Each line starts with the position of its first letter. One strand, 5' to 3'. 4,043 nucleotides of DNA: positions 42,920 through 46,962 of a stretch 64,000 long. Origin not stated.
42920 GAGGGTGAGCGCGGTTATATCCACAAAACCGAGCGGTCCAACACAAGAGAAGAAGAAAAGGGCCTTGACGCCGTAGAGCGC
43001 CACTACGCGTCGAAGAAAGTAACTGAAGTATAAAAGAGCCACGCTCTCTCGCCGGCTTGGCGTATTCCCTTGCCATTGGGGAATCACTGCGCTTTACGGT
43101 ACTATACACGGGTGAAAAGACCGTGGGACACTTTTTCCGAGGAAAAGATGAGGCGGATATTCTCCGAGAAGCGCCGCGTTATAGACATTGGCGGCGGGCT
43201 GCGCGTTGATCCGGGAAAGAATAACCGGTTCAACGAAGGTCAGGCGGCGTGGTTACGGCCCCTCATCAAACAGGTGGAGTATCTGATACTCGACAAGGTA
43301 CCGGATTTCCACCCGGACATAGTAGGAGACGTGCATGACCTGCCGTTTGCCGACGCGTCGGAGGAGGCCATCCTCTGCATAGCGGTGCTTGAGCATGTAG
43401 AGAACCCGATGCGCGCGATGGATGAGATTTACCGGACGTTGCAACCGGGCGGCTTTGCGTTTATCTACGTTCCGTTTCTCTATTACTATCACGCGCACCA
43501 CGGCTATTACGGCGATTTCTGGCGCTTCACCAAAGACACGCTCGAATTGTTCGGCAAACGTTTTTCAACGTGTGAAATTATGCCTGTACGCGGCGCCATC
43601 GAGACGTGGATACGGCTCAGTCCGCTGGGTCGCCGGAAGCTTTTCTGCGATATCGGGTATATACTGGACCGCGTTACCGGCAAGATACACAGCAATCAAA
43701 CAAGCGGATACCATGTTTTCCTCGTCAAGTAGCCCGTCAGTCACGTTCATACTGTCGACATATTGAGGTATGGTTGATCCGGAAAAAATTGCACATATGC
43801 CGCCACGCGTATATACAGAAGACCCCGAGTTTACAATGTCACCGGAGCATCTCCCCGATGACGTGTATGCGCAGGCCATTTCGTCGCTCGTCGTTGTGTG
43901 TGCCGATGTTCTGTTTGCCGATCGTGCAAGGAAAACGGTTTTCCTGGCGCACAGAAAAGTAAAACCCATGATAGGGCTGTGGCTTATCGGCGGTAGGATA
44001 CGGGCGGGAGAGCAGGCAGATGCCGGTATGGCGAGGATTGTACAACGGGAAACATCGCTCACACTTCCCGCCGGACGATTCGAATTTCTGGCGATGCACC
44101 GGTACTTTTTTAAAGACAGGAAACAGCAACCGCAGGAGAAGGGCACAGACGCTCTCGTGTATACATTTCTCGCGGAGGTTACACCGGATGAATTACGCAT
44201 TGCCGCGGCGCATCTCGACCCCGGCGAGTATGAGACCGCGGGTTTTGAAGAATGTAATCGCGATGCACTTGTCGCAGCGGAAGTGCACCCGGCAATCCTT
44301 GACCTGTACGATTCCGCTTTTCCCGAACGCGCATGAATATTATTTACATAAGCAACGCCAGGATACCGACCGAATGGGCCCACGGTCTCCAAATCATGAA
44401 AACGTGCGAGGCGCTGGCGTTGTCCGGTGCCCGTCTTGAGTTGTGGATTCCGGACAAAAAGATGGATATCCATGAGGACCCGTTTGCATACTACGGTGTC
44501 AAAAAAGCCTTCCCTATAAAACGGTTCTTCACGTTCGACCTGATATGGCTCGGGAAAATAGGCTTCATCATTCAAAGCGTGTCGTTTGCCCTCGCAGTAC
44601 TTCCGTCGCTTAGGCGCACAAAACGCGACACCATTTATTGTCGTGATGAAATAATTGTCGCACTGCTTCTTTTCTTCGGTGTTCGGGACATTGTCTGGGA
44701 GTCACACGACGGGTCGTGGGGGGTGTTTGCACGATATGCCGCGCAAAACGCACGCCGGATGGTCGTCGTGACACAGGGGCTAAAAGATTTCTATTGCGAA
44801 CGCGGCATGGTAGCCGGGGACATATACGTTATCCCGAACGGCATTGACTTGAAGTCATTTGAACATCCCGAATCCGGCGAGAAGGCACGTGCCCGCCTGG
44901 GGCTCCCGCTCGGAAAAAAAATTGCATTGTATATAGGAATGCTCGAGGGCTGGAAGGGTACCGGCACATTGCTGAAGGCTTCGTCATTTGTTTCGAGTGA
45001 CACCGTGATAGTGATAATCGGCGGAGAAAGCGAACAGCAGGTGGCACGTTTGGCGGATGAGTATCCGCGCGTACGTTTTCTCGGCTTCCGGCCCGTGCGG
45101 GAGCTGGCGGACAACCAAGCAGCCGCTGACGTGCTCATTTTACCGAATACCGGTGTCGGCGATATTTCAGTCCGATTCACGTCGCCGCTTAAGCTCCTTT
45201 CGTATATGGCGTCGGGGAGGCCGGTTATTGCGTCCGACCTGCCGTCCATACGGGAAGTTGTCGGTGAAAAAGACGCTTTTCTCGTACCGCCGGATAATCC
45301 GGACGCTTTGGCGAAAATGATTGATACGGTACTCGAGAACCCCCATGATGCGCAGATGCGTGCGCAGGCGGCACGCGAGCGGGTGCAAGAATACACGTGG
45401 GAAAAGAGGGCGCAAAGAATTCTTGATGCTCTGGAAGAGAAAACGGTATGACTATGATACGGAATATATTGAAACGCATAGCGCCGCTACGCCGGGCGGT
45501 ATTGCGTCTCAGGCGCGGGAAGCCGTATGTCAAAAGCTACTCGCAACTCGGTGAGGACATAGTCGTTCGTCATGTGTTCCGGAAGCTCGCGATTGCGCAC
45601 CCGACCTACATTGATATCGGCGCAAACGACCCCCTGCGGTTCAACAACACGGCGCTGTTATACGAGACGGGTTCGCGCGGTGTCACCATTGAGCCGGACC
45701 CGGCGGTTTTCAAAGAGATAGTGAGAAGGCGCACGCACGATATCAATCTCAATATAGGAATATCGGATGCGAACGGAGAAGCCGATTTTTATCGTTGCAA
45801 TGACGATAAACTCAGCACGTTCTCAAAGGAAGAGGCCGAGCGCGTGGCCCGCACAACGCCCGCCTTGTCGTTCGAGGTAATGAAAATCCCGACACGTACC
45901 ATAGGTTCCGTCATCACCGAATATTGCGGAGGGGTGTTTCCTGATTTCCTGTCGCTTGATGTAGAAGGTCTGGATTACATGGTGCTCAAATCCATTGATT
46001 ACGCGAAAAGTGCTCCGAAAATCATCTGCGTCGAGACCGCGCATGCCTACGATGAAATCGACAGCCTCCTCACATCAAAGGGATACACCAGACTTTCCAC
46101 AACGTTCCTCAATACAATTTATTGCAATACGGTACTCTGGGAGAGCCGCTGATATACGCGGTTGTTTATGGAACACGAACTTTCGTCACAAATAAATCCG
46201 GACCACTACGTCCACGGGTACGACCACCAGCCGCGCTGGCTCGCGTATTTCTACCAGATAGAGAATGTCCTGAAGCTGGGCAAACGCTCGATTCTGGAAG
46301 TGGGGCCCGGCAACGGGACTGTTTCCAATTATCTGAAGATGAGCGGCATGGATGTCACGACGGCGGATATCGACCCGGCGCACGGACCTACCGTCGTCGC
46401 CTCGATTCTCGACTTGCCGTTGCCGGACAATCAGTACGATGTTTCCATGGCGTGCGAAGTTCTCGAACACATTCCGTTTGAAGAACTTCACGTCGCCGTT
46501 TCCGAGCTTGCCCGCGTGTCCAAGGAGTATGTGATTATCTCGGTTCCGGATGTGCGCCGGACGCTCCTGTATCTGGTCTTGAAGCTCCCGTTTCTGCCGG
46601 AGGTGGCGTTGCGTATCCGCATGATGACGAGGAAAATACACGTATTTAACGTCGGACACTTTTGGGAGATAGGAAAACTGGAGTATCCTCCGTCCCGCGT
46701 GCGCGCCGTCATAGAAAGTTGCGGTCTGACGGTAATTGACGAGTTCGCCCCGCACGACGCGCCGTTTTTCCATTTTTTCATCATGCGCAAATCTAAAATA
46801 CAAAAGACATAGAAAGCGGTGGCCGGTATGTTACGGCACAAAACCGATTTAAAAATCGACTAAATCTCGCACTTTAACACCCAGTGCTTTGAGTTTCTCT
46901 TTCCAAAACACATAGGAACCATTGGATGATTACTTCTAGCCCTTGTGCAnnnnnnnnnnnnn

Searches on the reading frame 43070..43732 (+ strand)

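Call 79: search_protein_families(library=pfam, proteins=[window:43070-43732:+], max_evalue=0.001)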
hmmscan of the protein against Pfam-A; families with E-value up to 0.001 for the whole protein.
window:43070-43732:+ (220 aa): 4 families
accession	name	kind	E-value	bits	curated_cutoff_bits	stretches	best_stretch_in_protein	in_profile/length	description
PF08241.18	Methyltransf_11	-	5e-13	50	21.2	1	84-132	47-95/95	Methyltransferase domain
PF13489.12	Methyltransf_23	-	2.4e-08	34.3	27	1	31-144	20-128/164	Methyltransferase domain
PF13649.12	Methyltransf_25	-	4.5e-07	30.9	27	1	84-128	51-97/97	Methyltransferase domain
PF08242.18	Methyltransf_12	-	0.00054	21.1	30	1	94-129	64-97/98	Methyltransferase domain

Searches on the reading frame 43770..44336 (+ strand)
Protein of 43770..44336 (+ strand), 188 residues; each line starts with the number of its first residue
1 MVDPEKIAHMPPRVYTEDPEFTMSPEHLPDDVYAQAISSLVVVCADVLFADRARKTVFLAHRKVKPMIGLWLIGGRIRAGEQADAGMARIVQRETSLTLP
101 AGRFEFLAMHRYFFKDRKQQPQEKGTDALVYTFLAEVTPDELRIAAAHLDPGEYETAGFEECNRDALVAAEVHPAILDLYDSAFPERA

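Call 79: search_protein_families(library=pfam, proteins=[window:43770-44336:+], max_evalue=0.001)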
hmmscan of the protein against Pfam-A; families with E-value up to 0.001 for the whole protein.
window:43770-44336:+ (188 aa): 1 family
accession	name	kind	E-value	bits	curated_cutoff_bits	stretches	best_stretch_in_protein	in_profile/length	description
PF00293.34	NUDIX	-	1.8e-08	34.9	21.1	1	45-157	6-110/134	NUDIX domain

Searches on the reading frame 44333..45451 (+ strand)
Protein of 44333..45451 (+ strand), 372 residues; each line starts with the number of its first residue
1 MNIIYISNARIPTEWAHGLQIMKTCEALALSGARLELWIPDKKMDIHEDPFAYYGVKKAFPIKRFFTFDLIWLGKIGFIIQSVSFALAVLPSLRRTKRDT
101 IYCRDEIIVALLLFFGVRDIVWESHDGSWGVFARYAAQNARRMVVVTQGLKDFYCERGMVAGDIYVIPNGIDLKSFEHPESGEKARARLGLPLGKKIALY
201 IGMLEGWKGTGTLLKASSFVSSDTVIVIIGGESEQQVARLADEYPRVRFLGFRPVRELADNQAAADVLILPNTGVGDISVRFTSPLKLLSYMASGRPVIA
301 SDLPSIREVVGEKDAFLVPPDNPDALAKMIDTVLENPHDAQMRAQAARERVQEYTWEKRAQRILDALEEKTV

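Call 79: search_protein_families(library=pfam, proteins=[window:44333-45451:+], max_evalue=0.001)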
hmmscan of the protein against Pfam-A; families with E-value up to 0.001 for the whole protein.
window:44333-45451:+ (372 aa): 4 families
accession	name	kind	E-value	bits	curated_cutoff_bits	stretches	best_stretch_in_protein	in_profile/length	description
PF13692.12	Glyco_trans_1_4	-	1.4e-23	84.2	27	1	196-336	2-142/142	Glycosyl transferases group 1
PF00534.26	Glycos_transf_1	-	3.1e-22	79.4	26.4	1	183-349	3-171/172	Glycosyl transferases group 1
PF13524.12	Glyco_trans_1_2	-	1.7e-10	41.5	25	1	243-365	23-144/144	Glycosyl transferase-like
PF13439.12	Glyco_transf_4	-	1.2e-06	29.1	28.5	1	27-174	14-169/170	Glycosyltransferase Family 4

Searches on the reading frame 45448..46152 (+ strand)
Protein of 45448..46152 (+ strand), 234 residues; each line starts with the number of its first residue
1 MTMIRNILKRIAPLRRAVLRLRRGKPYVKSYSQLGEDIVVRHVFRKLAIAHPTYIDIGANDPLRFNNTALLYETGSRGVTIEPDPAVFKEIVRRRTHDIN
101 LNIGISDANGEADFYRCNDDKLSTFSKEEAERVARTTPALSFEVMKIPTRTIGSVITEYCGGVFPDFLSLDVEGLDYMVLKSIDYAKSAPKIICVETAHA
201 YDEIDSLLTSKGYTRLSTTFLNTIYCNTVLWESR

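Call 79: search_protein_families(library=pfam, proteins=[window:45448-46152:+], max_evalue=0.001)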
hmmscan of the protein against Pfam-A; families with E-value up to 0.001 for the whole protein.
window:45448-46152:+ (234 aa): 1 family
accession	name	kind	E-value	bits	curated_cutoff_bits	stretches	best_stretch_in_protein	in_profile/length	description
PF05050.19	Methyltransf_21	-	4.1e-19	69.8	22.7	1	56-213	1-171/173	Methyltransferase FkbM domain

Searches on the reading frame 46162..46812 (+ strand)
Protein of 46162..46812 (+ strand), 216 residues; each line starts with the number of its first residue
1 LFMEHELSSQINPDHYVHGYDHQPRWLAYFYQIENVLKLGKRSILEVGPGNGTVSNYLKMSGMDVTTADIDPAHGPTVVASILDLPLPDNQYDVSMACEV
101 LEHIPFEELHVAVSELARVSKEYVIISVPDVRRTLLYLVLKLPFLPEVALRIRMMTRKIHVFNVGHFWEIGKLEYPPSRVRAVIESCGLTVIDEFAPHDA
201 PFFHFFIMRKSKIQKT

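Call 79: search_protein_families(library=pfam, proteins=[window:46162-46812:+], max_evalue=0.001)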
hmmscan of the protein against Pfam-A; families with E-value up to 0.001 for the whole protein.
window:46162-46812:+ (216 aa): 4 families
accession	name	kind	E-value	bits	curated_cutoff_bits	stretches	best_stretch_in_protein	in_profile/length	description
PF08241.18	Methyltransf_11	-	4.7e-11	43.6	21.2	1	45-121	1-88/95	Methyltransferase domain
PF13649.12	Methyltransf_25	-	1.9e-08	35.3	27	1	44-121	1-94/97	Methyltransferase domain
PF13489.12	Methyltransf_23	-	1.3e-07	31.9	27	1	41-144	23-124/164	Methyltransferase domain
PF08242.18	Methyltransf_12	-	0.00076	20.6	30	0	45-119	1-91/98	Methyltransferase domain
